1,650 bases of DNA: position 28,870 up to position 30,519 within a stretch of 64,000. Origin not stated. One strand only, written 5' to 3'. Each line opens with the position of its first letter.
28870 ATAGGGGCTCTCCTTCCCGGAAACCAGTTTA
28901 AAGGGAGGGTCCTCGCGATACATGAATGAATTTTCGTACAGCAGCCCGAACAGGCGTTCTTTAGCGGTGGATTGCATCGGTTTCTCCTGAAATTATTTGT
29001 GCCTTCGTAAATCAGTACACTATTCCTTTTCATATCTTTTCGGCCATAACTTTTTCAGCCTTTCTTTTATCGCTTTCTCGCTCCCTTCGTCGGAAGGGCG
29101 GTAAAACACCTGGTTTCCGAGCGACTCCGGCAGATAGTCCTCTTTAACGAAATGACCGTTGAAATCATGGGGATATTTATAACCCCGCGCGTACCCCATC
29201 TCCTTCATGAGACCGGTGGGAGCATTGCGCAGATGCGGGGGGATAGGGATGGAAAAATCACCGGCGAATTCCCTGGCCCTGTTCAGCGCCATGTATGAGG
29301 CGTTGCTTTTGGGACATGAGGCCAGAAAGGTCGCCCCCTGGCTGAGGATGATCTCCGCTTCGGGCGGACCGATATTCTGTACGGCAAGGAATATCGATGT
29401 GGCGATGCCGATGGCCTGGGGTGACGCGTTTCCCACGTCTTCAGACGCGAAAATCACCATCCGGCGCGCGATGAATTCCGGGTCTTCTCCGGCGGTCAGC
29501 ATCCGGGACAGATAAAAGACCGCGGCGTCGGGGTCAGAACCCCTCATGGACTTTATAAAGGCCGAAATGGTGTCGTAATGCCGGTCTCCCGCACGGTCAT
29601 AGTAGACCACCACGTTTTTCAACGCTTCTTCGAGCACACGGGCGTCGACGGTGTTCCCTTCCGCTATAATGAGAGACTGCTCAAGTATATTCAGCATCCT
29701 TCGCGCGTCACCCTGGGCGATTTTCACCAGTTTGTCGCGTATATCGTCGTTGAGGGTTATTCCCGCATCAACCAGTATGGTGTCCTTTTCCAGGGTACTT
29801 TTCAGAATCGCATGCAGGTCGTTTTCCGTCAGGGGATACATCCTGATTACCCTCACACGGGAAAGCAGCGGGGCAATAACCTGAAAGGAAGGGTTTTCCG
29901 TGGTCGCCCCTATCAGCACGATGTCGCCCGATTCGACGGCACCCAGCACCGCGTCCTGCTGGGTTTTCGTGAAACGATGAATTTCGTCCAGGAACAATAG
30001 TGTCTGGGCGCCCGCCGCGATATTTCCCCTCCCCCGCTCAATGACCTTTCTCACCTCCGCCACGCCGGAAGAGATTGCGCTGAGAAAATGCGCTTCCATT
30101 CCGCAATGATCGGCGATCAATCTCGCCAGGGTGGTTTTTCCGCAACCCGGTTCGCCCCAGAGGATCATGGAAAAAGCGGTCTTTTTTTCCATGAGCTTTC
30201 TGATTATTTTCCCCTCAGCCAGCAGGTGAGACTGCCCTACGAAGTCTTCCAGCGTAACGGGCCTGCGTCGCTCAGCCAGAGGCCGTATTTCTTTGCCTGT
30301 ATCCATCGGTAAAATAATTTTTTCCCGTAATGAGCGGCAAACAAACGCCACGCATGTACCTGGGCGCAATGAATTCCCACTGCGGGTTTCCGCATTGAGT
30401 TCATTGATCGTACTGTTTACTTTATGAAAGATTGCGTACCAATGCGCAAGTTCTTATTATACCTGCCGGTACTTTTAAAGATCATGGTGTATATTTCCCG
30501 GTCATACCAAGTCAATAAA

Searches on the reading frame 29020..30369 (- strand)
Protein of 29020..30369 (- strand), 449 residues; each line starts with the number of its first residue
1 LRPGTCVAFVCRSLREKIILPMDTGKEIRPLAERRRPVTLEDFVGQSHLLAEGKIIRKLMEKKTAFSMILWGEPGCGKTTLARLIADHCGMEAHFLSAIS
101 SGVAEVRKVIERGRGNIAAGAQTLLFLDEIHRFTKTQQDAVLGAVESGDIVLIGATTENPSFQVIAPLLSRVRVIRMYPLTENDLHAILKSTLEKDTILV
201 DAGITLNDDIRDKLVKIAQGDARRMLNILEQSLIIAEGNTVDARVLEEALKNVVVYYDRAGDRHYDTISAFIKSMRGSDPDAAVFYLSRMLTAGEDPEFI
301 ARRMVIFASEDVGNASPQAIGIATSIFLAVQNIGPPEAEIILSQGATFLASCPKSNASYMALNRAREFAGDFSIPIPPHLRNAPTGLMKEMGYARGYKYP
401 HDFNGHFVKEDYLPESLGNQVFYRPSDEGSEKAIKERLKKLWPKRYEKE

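Call 75: search_protein_families(library=pfam, proteins=[window:29020-30369:-], max_evalue=0.00001)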
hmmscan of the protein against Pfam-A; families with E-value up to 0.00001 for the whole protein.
window:29020-30369:- (449 aa): 6 families
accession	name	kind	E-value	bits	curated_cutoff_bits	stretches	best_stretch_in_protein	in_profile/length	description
PF12002.13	MgsA_C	-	2.6e-64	216.6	27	1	277-442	1-167/167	MgsA AAA+ ATPase C terminal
PF16193.11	AAA_assoc_2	-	1.9e-22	79.7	34.3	1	203-276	4-81/81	AAA C-terminal domain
PF00004.35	AAA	-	2.7e-13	50.9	21.2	1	68-176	1-127/131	ATPase family associated with various cellular activities (AAA)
PF05496.18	RuvB_N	-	1.5e-12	48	27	1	36-154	2-118/159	Holliday junction DNA helicase RuvB P-loop domain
PF00158.32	Sigma54_activat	-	7.5e-08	32.7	20.2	0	112-160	84-132/168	Sigma-54 interaction domain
PF13173.12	AAA_14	-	1.5e-06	28.7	27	1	69-181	6-124/129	AAA domain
